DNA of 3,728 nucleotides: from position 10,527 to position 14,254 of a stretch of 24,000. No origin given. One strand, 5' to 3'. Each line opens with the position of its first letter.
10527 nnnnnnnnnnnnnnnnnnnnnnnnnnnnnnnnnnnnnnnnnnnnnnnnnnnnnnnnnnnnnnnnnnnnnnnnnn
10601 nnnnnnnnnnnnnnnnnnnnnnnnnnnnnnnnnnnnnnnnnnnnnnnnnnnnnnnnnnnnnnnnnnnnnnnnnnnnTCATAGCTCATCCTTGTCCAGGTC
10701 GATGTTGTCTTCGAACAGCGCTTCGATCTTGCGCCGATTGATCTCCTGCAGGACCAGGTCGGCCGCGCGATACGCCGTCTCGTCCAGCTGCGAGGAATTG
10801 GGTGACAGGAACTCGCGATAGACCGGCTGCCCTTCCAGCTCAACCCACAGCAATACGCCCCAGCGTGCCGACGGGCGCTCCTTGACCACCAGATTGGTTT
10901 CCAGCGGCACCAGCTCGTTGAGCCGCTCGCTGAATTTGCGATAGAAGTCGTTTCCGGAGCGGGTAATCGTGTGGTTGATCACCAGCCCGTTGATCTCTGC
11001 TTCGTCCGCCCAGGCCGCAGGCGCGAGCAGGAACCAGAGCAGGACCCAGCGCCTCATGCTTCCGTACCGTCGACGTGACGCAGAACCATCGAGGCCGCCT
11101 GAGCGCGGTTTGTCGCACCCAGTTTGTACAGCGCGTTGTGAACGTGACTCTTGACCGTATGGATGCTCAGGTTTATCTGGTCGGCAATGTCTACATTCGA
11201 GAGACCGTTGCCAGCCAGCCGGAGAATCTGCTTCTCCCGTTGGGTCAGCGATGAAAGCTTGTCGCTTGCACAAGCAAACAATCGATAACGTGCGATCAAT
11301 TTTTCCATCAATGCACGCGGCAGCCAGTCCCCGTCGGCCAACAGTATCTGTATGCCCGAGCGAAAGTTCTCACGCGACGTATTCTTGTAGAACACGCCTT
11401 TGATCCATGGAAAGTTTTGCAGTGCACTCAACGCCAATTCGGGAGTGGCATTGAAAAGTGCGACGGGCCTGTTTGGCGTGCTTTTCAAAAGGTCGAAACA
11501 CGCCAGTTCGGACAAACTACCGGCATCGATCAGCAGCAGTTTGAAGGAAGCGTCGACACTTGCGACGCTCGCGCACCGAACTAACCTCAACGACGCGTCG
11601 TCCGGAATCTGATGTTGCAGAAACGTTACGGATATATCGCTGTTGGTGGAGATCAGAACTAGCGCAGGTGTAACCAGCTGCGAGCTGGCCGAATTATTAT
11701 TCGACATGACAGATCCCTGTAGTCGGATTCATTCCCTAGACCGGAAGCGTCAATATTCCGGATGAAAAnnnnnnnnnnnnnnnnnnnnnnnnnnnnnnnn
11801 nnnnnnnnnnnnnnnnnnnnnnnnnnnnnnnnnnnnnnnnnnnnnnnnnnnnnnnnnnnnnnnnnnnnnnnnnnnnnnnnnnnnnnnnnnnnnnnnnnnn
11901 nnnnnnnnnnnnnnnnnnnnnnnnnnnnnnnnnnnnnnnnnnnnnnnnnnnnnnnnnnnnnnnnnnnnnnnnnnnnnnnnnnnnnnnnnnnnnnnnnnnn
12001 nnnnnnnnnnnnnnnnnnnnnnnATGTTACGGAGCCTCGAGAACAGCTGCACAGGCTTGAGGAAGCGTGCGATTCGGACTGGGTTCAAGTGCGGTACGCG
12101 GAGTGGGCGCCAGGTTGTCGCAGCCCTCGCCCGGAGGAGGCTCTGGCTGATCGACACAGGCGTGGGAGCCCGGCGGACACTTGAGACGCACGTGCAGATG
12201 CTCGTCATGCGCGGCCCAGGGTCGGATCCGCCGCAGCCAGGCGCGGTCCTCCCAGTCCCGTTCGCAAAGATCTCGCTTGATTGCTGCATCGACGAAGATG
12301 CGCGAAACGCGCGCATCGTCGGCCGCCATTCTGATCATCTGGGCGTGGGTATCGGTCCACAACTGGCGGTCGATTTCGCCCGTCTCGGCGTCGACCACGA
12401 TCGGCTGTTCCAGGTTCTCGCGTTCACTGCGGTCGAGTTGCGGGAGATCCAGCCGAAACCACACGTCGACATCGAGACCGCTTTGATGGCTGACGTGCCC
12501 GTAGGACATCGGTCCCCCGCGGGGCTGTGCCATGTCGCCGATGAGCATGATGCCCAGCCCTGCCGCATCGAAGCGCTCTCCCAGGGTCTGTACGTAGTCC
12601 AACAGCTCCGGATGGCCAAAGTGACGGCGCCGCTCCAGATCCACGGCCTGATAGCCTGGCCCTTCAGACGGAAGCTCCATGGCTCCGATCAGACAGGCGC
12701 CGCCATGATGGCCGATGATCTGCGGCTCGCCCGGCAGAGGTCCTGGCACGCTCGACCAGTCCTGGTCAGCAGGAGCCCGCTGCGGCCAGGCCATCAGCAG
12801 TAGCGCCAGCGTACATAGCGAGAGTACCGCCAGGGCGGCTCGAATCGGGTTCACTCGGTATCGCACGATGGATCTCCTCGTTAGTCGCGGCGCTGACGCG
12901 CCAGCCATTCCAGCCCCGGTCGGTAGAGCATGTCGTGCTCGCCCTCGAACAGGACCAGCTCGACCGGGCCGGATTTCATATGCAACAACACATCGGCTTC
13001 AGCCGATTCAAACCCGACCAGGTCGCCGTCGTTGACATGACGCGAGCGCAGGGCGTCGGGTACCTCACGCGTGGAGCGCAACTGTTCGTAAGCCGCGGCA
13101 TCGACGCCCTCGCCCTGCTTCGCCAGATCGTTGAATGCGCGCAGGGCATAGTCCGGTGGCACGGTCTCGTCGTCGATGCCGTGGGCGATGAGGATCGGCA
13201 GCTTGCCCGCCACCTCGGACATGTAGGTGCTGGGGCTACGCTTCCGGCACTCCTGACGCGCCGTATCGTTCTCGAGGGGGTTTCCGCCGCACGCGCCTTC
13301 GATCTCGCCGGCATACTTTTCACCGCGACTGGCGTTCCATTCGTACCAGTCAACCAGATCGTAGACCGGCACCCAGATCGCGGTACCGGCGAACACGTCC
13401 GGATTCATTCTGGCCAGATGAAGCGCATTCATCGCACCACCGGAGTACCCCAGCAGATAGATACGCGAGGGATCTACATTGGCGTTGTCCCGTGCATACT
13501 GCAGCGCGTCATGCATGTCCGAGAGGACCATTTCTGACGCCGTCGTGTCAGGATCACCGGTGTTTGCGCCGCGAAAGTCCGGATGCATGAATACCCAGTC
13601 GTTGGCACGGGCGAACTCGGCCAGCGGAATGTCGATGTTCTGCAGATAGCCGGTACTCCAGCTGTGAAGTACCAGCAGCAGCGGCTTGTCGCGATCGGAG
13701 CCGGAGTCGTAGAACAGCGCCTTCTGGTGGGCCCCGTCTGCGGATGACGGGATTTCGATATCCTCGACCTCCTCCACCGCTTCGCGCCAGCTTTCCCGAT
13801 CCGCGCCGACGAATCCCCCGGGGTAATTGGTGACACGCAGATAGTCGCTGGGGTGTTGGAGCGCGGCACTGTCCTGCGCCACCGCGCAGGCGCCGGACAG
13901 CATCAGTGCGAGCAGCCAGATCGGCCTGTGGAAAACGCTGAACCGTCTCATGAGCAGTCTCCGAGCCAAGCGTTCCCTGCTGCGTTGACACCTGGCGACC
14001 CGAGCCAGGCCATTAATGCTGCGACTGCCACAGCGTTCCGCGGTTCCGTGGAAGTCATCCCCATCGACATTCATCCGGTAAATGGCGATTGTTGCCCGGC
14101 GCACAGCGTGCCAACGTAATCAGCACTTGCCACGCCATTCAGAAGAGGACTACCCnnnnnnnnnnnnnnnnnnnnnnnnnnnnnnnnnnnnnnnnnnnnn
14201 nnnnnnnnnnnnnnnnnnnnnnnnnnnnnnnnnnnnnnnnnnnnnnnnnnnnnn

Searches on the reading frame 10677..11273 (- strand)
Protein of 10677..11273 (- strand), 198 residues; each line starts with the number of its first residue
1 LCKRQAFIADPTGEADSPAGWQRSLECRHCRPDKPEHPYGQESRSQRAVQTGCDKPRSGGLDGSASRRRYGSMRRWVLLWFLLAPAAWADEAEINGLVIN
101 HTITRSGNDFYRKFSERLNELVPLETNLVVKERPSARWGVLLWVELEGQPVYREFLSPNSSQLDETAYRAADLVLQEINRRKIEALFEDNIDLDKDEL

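Call 63: search_protein_families(library=pfam, proteins=[window:10677-11273:-], max_evalue=0.001)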
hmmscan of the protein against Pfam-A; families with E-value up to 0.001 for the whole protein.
window:10677-11273:- (198 aa): 1 family
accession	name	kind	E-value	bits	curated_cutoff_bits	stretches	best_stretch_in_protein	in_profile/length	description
PF10627.14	CsgE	-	1.3e-35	122.3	25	1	94-197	1-105/105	Curli assembly protein CsgE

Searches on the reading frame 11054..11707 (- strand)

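Call 63: search_protein_families(library=pfam, proteins=[window:11054-11707:-], max_evalue=0.001)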
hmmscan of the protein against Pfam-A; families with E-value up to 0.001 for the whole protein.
window:11054-11707:- (217 aa): 3 families
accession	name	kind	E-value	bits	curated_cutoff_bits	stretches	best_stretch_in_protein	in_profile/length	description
PF00196.25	GerE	-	1.4e-18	66.7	23.5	1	152-208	1-57/57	Bacterial regulatory proteins, luxR family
PF08281.18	Sigma70_r4_2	-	1e-08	35.1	25.7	1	149-196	6-54/54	Sigma-70, region 4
PF04545.22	Sigma70_r4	-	5.4e-07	29.5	24.1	1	151-196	2-48/50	Sigma-70, region 4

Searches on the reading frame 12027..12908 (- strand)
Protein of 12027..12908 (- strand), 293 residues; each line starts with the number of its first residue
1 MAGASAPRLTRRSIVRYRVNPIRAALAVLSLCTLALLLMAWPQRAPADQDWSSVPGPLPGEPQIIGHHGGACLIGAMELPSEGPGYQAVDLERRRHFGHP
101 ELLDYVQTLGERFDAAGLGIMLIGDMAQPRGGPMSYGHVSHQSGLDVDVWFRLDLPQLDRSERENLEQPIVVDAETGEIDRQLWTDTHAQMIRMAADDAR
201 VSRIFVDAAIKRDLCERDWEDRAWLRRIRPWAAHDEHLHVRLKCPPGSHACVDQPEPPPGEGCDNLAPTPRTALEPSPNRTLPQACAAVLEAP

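Call 63: search_protein_families(library=pfam, proteins=[window:12027-12908:-], max_evalue=0.001)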
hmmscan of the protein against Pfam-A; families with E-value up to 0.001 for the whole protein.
window:12027-12908:- (293 aa): 1 family
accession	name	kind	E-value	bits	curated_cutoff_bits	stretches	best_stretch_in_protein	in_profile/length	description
PF03411.18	Peptidase_M74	-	4.8e-82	275.6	25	1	65-291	2-240/240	Penicillin-insensitive murein endopeptidase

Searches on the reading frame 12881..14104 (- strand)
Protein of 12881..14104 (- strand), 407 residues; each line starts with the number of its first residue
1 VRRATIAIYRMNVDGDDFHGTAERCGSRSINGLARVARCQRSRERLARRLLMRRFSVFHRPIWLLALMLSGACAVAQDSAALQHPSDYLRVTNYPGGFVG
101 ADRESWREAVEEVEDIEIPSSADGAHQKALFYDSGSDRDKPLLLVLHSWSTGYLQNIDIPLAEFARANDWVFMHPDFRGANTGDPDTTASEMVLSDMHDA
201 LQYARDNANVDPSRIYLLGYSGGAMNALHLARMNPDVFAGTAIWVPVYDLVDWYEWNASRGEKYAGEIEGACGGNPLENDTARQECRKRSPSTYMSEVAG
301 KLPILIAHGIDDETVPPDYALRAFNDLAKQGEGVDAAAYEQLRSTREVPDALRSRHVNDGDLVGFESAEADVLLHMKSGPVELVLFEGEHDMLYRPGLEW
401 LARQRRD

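Call 63: search_protein_families(library=pfam, proteins=[window:12881-14104:-], max_evalue=0.001)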
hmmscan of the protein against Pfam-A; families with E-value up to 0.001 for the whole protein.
window:12881-14104:- (407 aa): 8 families
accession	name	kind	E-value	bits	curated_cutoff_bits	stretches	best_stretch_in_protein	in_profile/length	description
PF00326.27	Peptidase_S9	-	3.3e-17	63.1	22.6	1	193-340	44-183/213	Prolyl oligopeptidase family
PF20434.5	BD-FAE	-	7.6e-08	32.6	26.8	1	168-318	46-206/215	BD-FAE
PF00561.26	Abhydrolase_1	-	5.2e-07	30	25.8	1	141-240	1-96/245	alpha/beta hydrolase fold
PF07859.19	Abhydrolase_3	-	3.5e-05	24.1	25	1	162-250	22-112/210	alpha/beta hydrolase fold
PF12146.15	Hydrolase_4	-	4.2e-05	23.4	27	0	168-249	30-112/239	Serine aminopeptidase, S33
PF01738.24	DLH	-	0.00012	22.2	21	1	190-318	74-160/217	Dienelactone hydrolase family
PF12697.13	Abhydrolase_6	-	0.00053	21.2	26.3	1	144-261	2-108/217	Alpha/beta hydrolase family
PF02230.22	Abhydrolase_2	-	0.00078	19.8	23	0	203-241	96-133/217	Phospholipase/Carboxylesterase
